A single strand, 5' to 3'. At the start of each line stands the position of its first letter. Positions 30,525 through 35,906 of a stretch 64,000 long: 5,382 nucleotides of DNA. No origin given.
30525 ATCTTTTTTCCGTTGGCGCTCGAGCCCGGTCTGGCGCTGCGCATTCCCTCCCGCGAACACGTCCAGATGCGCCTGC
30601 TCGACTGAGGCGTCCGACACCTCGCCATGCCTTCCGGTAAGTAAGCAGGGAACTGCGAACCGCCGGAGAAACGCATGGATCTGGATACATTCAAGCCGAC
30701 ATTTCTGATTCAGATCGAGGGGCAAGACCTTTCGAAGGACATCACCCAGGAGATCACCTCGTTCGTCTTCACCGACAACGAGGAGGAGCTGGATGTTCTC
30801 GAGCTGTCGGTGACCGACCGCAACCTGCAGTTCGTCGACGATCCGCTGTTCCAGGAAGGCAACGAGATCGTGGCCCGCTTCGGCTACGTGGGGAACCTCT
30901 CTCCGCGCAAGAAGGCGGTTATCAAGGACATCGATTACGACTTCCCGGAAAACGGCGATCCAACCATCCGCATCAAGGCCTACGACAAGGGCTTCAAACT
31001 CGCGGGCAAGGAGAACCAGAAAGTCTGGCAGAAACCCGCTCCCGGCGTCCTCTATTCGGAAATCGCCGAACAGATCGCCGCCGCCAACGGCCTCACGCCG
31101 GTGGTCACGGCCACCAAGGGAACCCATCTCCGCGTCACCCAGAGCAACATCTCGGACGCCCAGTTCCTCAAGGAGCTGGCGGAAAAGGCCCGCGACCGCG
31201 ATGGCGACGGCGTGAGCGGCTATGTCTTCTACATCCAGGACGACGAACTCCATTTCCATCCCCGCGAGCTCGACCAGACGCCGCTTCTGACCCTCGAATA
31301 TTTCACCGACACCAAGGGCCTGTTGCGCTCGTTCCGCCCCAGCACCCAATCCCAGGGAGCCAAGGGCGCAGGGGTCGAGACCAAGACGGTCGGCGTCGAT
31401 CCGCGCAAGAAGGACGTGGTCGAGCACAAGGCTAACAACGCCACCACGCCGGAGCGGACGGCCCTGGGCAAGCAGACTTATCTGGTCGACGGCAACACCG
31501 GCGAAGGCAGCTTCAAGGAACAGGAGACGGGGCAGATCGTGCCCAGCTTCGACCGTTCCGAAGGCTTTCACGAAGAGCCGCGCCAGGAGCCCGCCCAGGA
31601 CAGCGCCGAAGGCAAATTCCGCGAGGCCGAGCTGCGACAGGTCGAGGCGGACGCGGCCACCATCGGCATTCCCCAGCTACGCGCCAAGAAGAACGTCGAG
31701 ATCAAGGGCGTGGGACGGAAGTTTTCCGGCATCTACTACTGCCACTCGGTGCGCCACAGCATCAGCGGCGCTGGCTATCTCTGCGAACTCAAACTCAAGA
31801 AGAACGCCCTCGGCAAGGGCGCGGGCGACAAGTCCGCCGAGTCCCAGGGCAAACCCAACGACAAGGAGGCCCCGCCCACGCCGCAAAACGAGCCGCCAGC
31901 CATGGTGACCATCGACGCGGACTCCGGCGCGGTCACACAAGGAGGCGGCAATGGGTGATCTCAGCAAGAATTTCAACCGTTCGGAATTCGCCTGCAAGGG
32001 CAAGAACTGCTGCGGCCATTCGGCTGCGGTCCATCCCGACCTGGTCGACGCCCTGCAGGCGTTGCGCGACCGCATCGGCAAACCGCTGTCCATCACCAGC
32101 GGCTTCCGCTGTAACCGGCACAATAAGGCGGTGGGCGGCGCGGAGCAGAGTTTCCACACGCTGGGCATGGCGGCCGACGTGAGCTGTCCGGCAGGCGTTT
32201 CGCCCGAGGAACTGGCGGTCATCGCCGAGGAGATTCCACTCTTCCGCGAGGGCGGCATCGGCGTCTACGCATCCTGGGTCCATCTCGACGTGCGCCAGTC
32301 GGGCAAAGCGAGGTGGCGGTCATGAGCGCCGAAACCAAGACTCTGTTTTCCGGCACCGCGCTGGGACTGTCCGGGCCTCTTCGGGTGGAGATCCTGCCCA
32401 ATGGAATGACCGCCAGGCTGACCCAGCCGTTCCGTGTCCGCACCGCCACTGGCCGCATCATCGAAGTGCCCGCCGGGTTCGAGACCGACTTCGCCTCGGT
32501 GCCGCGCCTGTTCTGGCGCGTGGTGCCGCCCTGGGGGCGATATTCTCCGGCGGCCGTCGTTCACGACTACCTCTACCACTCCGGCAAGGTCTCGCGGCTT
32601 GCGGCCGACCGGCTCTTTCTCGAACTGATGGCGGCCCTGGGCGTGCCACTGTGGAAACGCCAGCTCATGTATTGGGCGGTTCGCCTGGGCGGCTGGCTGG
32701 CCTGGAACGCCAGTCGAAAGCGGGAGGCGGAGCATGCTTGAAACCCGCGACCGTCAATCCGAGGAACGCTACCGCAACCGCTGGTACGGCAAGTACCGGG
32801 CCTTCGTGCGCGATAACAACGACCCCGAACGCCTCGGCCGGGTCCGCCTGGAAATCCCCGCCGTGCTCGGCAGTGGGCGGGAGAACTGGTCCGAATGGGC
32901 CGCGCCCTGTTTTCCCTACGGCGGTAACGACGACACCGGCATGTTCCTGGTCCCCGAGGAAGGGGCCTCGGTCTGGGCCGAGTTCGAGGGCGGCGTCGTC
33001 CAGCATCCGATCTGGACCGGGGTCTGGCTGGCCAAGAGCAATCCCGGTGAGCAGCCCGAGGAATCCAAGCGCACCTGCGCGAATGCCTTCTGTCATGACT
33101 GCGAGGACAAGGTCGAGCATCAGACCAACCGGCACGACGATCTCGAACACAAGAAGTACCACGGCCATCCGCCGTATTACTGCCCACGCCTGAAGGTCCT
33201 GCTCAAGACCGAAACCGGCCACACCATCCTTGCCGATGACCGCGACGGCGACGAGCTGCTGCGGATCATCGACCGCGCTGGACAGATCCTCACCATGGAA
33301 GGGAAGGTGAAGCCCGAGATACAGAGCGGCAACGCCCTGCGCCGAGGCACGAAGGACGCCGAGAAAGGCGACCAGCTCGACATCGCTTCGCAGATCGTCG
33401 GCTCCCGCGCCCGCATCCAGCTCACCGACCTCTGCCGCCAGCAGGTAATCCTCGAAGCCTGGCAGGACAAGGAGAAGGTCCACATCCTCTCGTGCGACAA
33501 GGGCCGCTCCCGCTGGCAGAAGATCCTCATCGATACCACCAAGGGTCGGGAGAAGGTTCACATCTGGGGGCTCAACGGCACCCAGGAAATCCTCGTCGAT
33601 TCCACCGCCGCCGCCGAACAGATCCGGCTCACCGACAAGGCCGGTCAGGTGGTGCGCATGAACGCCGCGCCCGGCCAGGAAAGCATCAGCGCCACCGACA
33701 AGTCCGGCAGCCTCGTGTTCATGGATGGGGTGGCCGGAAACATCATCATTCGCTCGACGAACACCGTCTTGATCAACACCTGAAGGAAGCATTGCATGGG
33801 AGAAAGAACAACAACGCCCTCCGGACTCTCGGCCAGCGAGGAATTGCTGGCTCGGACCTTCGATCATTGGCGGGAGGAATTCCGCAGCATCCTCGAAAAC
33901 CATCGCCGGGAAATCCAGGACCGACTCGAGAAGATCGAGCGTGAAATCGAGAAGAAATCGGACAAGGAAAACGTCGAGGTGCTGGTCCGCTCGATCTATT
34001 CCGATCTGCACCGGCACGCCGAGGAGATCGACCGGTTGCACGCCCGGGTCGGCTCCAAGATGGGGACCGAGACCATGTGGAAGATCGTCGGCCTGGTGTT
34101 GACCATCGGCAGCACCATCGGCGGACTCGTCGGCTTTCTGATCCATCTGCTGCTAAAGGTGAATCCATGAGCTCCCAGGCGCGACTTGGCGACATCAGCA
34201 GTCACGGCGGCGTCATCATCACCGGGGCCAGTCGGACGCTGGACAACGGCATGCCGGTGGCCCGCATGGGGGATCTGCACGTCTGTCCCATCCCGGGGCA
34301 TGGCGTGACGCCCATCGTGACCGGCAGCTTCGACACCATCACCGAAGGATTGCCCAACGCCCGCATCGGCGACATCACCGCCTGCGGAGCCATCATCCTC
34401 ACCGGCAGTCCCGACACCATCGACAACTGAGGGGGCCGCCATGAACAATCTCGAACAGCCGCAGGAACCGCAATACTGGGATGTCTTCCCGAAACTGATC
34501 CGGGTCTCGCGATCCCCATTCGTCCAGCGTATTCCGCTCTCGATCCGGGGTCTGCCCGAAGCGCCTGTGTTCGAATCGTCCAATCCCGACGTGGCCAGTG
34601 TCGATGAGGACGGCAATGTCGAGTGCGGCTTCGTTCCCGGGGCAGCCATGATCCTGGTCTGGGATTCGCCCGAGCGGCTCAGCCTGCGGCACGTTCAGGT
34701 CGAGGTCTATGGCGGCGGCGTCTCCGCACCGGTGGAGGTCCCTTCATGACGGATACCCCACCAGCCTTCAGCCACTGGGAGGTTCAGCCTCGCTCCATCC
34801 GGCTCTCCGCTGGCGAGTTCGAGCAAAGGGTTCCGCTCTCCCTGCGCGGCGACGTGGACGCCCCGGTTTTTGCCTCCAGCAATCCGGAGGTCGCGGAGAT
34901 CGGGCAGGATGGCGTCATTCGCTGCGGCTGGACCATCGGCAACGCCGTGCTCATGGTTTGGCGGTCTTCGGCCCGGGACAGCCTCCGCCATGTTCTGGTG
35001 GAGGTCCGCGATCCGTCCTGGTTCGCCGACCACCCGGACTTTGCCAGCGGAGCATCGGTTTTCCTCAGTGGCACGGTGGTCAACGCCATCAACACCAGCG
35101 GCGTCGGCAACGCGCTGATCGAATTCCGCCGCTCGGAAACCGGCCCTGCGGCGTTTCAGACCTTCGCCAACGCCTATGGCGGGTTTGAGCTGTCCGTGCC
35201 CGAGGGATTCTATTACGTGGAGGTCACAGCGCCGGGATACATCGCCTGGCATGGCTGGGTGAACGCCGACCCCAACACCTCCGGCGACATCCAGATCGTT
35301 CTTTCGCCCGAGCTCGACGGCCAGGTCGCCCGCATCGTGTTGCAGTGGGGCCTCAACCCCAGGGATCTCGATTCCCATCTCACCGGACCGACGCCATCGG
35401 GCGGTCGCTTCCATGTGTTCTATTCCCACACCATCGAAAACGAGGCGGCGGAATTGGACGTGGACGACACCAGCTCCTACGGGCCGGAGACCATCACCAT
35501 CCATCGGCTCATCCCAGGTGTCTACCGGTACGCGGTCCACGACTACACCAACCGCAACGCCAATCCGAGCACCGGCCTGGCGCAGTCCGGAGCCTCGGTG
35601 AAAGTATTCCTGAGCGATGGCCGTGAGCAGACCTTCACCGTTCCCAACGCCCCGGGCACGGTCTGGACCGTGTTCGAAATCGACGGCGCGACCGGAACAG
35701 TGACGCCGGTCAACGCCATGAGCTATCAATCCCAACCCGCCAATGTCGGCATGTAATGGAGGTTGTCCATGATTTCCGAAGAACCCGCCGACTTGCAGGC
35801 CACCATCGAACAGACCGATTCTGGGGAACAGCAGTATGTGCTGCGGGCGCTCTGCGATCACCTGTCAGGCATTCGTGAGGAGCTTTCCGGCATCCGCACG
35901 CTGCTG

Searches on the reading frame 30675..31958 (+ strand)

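Call 12: search_protein_families(library=phrogs, proteins=[window:30675-31958:+], max_evalue=0.00001)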
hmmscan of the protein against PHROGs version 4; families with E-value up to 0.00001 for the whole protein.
window:30675-31958:+ (427 aa): 1 family
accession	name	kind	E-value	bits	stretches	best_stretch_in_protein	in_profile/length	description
phrog_52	-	tail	7.2e-48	164.9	1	3-413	189-554/677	tail protein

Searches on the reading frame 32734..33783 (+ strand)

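Call 13: search_protein_families(library=pfam, proteins=[window:32734-33783:+], max_evalue=0.00001)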
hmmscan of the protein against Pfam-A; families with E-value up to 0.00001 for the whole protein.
window:32734-33783:+ (349 aa): 1 family
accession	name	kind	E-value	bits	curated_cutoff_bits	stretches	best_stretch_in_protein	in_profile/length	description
PF04717.18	Phage_base_V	-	2.7e-18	66.5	23.8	1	21-98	1-74/75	Type VI secretion system/phage-baseplate injector OB domain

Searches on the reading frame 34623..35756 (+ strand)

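Call 53: search_protein_families(library=pfam, proteins=[window:34623-35756:+], max_evalue=0.001)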
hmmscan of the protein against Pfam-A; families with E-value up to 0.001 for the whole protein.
window:34623-35756:+ (377 aa): 1 family
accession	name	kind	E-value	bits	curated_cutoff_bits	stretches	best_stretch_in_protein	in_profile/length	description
PF13620.12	CarboxypepD_reg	-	1.3e-07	32.2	32.3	1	148-227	2-81/82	Carboxypeptidase regulatory-like domain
